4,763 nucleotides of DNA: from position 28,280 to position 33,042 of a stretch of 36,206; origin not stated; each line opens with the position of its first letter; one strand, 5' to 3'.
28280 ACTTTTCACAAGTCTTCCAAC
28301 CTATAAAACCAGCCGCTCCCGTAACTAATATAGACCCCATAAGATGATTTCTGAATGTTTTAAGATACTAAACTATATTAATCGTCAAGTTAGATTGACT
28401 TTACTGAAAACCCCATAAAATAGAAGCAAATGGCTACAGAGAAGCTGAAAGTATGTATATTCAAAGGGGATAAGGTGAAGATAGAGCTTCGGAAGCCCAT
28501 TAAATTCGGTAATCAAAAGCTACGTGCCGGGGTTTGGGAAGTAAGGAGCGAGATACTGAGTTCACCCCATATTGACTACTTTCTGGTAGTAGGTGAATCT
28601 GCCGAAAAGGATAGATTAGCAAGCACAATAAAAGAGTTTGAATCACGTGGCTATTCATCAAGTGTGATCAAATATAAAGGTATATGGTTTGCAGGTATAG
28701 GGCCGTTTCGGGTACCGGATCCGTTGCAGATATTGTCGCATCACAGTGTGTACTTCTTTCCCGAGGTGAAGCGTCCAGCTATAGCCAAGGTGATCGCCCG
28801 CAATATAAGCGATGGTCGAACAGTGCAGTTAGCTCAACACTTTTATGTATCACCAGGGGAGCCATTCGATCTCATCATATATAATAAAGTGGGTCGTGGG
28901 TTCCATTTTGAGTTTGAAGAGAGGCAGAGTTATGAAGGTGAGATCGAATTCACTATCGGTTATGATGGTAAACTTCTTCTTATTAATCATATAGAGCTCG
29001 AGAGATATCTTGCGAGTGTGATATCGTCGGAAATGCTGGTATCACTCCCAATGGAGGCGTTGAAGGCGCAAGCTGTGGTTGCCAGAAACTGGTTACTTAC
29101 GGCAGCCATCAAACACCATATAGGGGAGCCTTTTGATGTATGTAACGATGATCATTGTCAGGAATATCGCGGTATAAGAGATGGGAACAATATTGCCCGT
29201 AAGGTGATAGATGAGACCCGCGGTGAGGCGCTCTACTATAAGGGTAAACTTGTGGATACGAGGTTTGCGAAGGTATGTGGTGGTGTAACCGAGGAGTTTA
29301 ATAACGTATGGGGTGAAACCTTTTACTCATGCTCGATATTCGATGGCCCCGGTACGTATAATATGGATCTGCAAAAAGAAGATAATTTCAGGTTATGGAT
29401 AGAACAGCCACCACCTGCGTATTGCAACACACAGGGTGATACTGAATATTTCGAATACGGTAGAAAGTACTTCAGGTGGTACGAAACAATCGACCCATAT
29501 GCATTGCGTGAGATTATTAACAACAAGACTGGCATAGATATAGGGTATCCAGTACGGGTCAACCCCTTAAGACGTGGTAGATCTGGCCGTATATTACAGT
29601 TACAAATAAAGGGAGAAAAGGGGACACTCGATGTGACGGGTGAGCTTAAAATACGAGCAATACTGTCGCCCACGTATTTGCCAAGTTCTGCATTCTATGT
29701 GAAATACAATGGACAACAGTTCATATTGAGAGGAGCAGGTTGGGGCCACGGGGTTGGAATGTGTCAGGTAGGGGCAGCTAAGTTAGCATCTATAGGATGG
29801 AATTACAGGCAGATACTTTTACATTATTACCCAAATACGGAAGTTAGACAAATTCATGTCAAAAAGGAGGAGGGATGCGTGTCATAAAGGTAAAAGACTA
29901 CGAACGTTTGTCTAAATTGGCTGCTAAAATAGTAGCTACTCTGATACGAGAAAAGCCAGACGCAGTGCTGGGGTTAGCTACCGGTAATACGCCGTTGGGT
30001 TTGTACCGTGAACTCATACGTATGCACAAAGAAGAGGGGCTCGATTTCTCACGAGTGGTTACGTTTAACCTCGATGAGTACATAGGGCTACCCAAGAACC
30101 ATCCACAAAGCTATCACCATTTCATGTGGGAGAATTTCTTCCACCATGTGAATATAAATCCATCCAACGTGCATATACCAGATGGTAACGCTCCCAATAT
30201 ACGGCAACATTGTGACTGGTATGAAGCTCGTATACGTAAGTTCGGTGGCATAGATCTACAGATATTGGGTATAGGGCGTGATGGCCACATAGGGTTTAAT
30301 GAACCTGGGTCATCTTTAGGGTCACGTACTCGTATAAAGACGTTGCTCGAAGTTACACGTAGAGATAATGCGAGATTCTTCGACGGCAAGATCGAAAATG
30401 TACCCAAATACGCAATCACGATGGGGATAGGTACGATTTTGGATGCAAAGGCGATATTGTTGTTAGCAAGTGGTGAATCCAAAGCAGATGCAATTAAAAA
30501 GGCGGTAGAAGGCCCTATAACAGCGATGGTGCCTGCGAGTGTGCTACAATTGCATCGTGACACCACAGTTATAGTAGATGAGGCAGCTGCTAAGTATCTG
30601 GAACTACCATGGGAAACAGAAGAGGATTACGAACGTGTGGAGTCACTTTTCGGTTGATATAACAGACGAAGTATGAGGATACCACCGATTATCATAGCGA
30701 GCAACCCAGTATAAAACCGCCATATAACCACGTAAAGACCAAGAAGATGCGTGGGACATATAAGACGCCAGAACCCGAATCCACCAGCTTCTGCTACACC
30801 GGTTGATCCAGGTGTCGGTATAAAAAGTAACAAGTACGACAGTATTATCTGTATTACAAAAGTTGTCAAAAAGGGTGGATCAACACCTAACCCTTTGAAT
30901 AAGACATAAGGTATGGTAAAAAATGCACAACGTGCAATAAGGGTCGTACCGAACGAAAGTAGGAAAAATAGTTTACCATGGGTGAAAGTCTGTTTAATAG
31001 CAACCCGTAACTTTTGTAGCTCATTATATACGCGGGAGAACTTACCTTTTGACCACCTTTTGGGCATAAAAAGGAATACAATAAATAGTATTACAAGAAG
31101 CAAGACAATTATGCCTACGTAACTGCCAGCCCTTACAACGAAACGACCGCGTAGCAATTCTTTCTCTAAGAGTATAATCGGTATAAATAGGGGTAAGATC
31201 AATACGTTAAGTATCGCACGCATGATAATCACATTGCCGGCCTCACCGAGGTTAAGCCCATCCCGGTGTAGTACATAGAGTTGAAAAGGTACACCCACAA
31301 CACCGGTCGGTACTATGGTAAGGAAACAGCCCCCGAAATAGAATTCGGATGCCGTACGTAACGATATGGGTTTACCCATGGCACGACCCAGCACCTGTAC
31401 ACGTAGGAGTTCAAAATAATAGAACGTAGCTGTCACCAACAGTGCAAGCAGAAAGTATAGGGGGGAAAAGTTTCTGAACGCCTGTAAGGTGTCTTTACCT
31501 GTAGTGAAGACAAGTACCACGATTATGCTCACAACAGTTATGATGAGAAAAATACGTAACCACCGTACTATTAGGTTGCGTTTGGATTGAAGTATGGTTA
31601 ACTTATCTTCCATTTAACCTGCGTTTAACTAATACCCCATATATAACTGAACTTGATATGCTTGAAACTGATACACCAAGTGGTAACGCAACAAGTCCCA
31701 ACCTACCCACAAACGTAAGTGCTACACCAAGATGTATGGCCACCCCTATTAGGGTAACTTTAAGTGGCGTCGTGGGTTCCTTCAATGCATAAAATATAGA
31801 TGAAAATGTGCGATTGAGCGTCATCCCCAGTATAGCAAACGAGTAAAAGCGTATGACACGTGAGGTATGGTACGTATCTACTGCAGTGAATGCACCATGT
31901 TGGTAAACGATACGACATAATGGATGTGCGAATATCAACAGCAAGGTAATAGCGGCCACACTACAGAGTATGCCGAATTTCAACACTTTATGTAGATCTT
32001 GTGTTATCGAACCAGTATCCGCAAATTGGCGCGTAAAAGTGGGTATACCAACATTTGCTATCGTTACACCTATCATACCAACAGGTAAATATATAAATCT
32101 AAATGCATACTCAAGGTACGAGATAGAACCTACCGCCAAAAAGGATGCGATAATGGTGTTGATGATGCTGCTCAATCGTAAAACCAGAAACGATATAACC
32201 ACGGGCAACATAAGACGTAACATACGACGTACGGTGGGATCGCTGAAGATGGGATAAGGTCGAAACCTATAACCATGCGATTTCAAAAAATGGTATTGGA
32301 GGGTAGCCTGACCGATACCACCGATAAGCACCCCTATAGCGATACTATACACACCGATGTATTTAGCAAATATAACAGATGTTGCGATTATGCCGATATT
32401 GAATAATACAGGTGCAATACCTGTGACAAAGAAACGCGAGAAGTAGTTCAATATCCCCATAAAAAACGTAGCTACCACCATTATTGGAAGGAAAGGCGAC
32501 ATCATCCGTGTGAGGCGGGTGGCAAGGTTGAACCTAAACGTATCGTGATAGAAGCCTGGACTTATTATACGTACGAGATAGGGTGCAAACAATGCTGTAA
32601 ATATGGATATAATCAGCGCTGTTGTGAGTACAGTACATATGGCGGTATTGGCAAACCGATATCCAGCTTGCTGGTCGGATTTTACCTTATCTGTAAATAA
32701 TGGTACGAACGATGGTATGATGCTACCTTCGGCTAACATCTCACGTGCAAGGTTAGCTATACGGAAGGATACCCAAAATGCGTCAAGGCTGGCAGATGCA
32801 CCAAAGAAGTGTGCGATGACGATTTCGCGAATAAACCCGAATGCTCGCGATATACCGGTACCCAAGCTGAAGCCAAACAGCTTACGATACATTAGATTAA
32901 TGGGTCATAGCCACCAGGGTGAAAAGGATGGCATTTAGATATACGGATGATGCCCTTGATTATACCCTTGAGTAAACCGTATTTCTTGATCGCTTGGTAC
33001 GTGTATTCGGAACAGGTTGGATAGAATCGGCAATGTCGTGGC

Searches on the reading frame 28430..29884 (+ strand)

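Call 16: search_protein_families(library=pfam, proteins=[window:28430-29884:+], max_evalue=0.00001)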
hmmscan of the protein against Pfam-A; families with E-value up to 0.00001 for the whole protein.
window:28430-29884:+ (485 aa): 1 family
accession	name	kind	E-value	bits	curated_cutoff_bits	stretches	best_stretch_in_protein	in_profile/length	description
PF08486.15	SpoIID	-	2.6e-23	82.9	23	1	178-270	1-97/97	Stage II sporulation protein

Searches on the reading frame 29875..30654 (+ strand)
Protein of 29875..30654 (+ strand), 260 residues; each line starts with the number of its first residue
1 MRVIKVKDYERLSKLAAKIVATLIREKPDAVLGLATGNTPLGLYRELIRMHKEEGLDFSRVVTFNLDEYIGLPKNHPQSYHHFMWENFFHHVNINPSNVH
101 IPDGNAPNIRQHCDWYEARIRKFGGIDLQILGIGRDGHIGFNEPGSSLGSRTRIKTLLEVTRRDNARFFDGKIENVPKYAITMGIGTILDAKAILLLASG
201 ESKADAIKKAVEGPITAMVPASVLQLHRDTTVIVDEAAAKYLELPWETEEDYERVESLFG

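Call 16: search_protein_families(library=pfam, proteins=[window:29875-30654:+], max_evalue=0.00001)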
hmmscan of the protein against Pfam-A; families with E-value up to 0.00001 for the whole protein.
window:29875-30654:+ (260 aa): 1 family
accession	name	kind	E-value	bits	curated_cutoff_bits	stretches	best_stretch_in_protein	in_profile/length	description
PF01182.26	Glucosamine_iso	-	3.8e-27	96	27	1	11-231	9-223/225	Glucosamine-6-phosphate isomerases/6-phosphogluconolactonase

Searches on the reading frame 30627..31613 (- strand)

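Call 16: search_protein_families(library=pfam, proteins=[window:30627-31613:-], max_evalue=0.00001)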
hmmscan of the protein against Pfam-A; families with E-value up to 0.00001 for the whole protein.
window:30627-31613:- (328 aa): 1 family
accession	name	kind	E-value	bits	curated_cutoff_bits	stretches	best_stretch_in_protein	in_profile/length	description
PF03706.18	LPG_synthase_TM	-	2.8e-36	126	33.4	1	27-310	6-302/302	Lysylphosphatidylglycerol synthase TM region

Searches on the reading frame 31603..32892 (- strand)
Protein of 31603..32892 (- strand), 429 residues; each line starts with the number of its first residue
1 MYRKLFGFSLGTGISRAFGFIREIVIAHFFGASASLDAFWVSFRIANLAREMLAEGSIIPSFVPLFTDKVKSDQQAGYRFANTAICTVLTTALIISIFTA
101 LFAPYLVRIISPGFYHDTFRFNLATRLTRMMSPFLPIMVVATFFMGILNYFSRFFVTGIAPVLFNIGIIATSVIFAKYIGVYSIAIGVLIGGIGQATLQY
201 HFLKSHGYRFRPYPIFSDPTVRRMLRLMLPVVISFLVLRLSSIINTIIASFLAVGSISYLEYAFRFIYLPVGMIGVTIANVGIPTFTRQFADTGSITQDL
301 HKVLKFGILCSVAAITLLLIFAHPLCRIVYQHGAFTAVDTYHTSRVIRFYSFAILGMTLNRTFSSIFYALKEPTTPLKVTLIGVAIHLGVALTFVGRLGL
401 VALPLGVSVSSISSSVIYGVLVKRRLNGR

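Call 16: search_protein_families(library=pfam, proteins=[window:31603-32892:-], max_evalue=0.00001)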
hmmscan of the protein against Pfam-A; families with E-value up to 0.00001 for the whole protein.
window:31603-32892:- (429 aa): 3 families
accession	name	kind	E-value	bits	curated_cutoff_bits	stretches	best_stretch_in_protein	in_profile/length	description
PF03023.19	MurJ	-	1.4e-95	321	27.4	1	26-426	1-403/451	Lipid II flippase MurJ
PF13440.11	Polysacc_synt_3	-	6.8e-08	32.5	23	1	83-330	45-284/293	Polysaccharide biosynthesis protein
PF01554.23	MatE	-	9.6e-06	25.8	24.9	0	230-391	1-159/161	MatE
